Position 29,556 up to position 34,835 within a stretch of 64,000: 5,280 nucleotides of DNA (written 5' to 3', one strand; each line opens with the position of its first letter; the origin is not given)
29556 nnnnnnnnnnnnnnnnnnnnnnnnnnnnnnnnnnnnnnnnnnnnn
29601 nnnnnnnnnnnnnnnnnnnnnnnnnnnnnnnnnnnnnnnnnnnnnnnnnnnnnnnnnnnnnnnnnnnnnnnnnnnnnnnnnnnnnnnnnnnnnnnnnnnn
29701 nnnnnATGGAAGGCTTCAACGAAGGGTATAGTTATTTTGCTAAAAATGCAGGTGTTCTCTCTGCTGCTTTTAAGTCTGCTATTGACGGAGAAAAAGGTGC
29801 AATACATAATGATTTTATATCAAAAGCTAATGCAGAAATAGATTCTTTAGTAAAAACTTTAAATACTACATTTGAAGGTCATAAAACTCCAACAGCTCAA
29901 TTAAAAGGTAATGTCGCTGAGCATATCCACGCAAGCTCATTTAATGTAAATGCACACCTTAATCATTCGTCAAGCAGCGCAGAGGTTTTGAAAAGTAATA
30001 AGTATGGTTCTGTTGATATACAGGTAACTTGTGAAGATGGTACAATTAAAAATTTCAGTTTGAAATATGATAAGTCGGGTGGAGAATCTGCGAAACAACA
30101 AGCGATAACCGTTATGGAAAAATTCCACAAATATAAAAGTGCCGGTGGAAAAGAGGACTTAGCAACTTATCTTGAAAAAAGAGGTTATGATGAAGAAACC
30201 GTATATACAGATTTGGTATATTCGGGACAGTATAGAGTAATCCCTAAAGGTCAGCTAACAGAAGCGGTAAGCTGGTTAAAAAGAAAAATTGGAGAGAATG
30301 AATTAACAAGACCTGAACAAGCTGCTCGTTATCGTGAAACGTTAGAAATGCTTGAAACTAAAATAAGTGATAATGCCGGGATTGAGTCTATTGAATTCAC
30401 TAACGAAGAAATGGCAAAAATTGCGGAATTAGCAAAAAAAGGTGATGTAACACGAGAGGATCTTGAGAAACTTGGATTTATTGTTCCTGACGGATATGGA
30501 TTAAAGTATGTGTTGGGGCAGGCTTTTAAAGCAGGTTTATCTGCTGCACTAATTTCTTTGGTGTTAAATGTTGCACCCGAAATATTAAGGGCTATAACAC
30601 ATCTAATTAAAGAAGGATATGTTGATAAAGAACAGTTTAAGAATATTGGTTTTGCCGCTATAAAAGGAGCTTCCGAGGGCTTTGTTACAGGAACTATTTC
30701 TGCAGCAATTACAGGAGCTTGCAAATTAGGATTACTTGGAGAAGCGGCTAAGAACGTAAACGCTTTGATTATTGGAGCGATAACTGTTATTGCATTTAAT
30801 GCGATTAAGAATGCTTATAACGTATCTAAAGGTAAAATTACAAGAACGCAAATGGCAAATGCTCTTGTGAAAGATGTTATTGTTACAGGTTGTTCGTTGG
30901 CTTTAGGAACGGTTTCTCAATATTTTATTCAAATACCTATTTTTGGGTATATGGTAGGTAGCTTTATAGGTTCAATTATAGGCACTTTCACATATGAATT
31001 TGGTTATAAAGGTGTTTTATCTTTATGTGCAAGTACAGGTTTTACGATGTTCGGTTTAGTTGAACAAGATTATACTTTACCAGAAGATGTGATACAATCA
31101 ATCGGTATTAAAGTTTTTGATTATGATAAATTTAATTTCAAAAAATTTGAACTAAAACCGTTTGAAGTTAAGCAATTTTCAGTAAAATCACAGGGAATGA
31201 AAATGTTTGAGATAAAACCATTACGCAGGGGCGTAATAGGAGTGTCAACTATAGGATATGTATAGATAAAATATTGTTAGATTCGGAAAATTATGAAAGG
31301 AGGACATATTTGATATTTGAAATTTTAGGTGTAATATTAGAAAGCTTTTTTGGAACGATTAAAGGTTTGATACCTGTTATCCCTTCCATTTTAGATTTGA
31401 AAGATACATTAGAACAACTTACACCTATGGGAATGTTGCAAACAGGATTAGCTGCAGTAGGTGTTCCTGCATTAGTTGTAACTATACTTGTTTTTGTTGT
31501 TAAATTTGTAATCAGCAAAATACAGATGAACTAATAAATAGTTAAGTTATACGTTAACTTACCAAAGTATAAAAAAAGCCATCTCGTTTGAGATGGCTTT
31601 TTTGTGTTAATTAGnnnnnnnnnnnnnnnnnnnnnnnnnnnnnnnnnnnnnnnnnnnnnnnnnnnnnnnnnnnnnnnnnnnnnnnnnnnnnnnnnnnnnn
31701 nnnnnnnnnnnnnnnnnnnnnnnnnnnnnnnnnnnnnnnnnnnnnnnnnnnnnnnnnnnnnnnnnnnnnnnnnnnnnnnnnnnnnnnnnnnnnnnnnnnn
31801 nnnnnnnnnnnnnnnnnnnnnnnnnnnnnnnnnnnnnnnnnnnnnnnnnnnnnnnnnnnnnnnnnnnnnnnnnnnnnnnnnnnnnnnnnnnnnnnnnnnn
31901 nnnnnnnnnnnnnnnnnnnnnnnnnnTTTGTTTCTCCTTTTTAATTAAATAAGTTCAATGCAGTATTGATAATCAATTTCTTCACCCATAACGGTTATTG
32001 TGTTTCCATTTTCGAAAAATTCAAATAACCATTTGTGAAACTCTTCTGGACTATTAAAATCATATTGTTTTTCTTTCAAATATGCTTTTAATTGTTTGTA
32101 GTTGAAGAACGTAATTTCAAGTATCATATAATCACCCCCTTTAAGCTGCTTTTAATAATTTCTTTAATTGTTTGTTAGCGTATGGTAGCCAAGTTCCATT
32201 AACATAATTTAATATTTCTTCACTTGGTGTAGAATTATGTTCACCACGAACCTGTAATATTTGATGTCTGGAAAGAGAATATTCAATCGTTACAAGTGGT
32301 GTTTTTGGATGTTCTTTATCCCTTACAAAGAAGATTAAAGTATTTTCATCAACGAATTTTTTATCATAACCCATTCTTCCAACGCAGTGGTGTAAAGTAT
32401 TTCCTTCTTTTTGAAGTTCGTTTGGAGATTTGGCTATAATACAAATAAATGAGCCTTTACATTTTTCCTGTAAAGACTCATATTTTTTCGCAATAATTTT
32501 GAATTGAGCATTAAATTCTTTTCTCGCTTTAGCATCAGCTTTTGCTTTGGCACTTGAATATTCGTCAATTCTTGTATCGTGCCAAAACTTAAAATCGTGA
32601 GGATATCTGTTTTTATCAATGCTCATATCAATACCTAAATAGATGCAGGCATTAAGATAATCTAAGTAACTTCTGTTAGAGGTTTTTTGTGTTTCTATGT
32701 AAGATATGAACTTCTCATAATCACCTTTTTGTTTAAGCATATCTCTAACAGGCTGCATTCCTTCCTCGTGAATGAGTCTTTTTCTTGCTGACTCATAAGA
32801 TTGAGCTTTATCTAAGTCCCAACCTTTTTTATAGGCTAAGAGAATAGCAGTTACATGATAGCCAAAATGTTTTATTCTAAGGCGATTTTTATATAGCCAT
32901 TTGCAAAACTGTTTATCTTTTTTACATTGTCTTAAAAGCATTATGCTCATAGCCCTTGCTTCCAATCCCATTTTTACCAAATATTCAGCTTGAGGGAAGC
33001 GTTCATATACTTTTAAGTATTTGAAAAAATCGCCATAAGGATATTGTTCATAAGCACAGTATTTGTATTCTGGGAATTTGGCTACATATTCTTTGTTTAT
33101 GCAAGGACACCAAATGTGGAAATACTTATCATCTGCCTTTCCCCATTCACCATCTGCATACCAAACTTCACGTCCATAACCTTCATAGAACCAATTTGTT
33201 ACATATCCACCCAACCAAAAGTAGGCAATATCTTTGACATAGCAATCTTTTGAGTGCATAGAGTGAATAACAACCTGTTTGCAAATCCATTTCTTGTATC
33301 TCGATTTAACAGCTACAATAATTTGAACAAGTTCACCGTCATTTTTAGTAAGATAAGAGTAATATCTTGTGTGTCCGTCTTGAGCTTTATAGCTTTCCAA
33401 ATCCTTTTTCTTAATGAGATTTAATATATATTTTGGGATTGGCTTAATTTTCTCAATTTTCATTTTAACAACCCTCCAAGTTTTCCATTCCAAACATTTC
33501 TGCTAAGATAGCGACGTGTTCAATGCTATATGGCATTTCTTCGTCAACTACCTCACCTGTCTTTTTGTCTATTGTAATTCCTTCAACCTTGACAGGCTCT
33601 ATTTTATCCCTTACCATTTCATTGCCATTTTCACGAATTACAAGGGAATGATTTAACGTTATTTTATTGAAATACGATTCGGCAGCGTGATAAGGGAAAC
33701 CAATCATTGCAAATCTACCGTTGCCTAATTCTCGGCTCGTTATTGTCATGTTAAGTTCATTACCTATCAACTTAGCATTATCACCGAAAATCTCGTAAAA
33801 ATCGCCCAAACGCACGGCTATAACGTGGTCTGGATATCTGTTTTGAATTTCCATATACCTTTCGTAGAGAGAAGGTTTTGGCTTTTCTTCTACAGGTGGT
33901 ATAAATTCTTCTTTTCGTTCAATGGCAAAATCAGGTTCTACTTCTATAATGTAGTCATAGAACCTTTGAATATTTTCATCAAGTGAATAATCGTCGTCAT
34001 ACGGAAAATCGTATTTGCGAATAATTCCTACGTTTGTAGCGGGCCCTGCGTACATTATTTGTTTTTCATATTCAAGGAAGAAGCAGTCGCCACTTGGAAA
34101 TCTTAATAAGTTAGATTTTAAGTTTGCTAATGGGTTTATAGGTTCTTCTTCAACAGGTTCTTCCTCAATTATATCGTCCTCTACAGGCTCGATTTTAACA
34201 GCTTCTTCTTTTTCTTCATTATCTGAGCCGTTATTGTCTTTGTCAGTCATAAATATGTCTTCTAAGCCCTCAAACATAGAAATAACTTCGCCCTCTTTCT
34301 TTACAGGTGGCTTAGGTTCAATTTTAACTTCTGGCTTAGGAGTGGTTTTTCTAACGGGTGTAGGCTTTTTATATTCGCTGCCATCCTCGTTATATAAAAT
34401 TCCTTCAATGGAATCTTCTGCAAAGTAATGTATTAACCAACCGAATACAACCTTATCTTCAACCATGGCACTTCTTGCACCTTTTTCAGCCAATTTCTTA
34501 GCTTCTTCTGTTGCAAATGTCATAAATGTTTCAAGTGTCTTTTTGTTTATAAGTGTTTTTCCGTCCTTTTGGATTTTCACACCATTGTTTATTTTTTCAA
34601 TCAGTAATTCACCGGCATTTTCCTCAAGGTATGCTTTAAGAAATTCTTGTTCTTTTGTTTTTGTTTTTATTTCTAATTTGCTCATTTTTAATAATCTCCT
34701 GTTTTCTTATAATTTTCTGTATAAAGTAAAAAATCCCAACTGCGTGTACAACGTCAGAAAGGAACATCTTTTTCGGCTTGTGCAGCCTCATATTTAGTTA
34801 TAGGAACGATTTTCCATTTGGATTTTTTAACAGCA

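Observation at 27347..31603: Three-gene membrane module of unknown function co-transcribed with GmrSD-like and Type I R-M genes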

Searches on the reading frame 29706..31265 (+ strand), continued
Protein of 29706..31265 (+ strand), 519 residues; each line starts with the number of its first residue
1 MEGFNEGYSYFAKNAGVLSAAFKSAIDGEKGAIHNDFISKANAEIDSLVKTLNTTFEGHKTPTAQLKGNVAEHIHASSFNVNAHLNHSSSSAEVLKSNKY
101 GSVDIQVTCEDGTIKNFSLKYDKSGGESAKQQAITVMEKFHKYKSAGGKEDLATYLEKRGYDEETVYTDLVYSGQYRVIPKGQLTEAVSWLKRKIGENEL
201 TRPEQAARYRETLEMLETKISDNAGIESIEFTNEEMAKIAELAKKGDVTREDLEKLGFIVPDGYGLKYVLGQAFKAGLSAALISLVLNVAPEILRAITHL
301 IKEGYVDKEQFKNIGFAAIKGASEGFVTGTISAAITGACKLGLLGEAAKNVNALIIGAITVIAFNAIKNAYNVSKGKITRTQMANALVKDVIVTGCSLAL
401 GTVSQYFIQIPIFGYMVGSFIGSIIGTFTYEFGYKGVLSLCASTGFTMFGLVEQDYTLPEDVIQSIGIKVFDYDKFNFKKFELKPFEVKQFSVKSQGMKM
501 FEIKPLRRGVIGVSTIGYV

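Call 85: search_protein_families(library=padloc, proteins=[L084:9992-11590:+, L090:9971-11494:+, L101:1324-2841:+, P0332, P0323, L078:309-851:+, L084:9495-9995:+, L086:9477-10004:+, L065:9308-9964:+, L079:9390-9905:+], max_evalue=0.01)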
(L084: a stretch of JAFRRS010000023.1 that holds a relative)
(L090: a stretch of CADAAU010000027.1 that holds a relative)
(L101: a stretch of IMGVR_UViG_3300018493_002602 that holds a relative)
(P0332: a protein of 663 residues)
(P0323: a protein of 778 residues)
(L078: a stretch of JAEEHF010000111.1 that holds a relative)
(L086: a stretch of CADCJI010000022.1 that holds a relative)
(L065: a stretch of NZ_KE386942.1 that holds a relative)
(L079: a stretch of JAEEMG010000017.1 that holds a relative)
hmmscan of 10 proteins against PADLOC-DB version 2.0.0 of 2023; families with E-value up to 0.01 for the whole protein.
L084:9992-11590:+ (532 aa): 3 families
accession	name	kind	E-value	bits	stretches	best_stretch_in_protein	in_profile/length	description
PDLC04409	PDC-M09B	-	0.0001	19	1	258-449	232-390/480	-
PDLC04408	PDC-M09B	-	0.0025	14.4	0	244-355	205-318/486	-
PDLC04410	PDC-M09B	-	0.0068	13.2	0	279-371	240-334/385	-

L090:9971-11494:+ (507 aa): 2 families
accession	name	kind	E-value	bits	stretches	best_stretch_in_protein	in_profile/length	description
PDLC04409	PDC-M09B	-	6.4e-10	36.2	1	248-417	227-390/480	-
PDLC04408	PDC-M09B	-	1.5e-05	21.7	1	234-412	218-393/486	-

L101:1324-2841:+ (505 aa): 0 families

P0332 (663 aa): 2 families
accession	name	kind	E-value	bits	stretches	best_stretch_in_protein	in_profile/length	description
PDLC00647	ZorA3|ZorA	-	0.0011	15.5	1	37-305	320-548/780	MotA/ExbB/TolQ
PDLC00650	ZorA3|ZorA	-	0.0013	15.3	1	40-314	450-712/1063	MotA/ExbB/TolQ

P0323 (778 aa): 1 family
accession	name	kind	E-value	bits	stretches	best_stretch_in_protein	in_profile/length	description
PDLC04408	PDC-M09B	-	0.00034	17.2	1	609-691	321-402/486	-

L078:309-851:+ (180 aa): 0 families

L084:9495-9995:+ (166 aa): 0 families

L086:9477-10004:+ (175 aa): 0 families

L065:9308-9964:+ (218 aa): 0 families

L079:9390-9905:+ (171 aa): 0 families

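Call 92: search_dna_similar(query=P0361, collection=plasmids, mode=protein, max_rows=15)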
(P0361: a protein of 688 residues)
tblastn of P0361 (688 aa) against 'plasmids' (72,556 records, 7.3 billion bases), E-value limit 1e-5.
Records with a match: 3; places in all: 4; records where one place covers at least 80% of the query: 0.
Best place of each record, by identity: <60% 3.
By first word of the organism name: Butyrivibrio 1; Peptoclostridium 1; Moraxella 1.
By predicted mobility (MOB-suite, as given by PLSDB): non-mobilizable 3.
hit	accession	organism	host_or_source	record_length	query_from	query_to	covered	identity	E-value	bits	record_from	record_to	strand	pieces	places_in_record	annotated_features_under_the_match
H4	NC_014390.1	Butyrivibrio proteoclasticus B316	-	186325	170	684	75%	43.2%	1e-125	418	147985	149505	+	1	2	hypothetical protein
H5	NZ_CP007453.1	Peptoclostridium acidaminophilum DSM 3953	black mud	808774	195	529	49%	33.7%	5e-50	196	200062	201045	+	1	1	hypothetical protein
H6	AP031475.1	Moraxella osloensis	-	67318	251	428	26%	31.3%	1e-9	70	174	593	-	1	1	none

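Call 93: search_dna_similar(query=P0361, collection=phages, mode=protein, max_rows=15)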
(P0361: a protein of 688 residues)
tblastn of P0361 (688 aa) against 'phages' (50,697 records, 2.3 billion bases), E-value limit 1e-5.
Records with a match: 2; places in all: 2; records where one place covers at least 80% of the query: 0.
Best place of each record, by identity: <60% 2.
By first word of the organism name: phage 1; Bacteriophage 1.
By host as written in the record: - 2.
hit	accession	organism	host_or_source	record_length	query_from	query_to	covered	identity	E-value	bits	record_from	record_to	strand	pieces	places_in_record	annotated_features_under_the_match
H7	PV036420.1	phage NatCom_9287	human feces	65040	184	600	61%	27.5%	5e-37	155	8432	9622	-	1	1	hypothetical protein (x2)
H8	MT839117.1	Bacteriophage sp.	human fecal samples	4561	222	590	54%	22.1%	1e-6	58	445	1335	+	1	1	record has no annotation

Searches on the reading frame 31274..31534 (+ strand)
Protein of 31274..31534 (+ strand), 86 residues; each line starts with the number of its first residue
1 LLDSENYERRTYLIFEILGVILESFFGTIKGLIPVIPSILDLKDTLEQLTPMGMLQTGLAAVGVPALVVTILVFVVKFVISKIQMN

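Call 3: search_protein_families(library=pfam, proteins=[window:31274-31534:+], max_evalue=0.01)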
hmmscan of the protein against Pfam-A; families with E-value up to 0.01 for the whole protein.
window:31274-31534:+ (86 aa): 0 families

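Call 4: search_protein_families(library=padloc, proteins=[window:31274-31534:+], max_evalue=0.1)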
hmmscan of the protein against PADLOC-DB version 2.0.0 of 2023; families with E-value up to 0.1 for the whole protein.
window:31274-31534:+ (86 aa): 0 families

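Call 5: search_protein_families(library=ncbifam, proteins=[window:31274-31534:+], max_evalue=0.1)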
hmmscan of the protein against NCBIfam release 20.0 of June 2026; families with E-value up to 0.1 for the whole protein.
window:31274-31534:+ (86 aa): 0 families

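Call 6: search_protein_families(library=phrogs, proteins=[window:31274-31534:+], max_evalue=0.1)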
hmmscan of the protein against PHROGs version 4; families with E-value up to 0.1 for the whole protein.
window:31274-31534:+ (86 aa): 0 families

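Call 75: find_homologous_proteins(query=window:31310-31531:+, max_evalue=0.01)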
Query seq(74 aa) (74 aa): 1 proteins with E <= 0.01 among 1 candidates.
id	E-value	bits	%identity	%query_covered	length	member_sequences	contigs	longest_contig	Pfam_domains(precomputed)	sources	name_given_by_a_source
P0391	1.9e-34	134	97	100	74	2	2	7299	-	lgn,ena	-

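Call 77: find_encoding_contigs(protein=P0391, flank=8000, max_places=3)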
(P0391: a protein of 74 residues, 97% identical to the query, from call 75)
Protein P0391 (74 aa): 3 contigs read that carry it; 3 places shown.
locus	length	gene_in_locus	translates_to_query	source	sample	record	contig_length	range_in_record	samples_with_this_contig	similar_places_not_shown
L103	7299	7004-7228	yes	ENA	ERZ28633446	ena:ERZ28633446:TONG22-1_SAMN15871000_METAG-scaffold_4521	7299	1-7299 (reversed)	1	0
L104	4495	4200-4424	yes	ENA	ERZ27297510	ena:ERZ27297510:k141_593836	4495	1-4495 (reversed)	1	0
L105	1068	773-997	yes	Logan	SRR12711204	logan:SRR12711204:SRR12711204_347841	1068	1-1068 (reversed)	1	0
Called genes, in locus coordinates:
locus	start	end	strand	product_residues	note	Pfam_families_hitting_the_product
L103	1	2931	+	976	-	?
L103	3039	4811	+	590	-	PF03235:GmrSD_N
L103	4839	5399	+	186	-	-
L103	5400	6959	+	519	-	-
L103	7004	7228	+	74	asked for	-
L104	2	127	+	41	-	?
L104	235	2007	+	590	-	PF03235:GmrSD_N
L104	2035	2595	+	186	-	-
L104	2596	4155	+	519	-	-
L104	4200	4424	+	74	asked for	-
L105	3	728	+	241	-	?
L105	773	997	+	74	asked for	-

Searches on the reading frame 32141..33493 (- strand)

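Call 3: search_protein_families(library=pfam, proteins=[window:32141-33493:-], max_evalue=0.01)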
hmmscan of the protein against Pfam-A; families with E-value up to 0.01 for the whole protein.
window:32141-33493:- (450 aa): 1 family
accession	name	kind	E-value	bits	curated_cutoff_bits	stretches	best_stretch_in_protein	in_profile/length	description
PF14284.11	PcfJ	-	1.8e-30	106.2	25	1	276-426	2-142/147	PcfJ-like protein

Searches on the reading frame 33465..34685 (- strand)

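Call 3: search_protein_families(library=pfam, proteins=[window:33465-34685:-], max_evalue=0.01)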
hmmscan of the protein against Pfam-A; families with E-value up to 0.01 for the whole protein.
window:33465-34685:- (406 aa): 2 families
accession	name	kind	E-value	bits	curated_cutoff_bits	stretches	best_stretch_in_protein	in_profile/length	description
PF01624.25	MutS_I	-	4.9e-17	62.6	20.6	1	274-344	4-75/113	MutS domain I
PF14058.11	PcfK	-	7.3e-07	29.8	27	1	46-94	30-73/139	PcfK-like protein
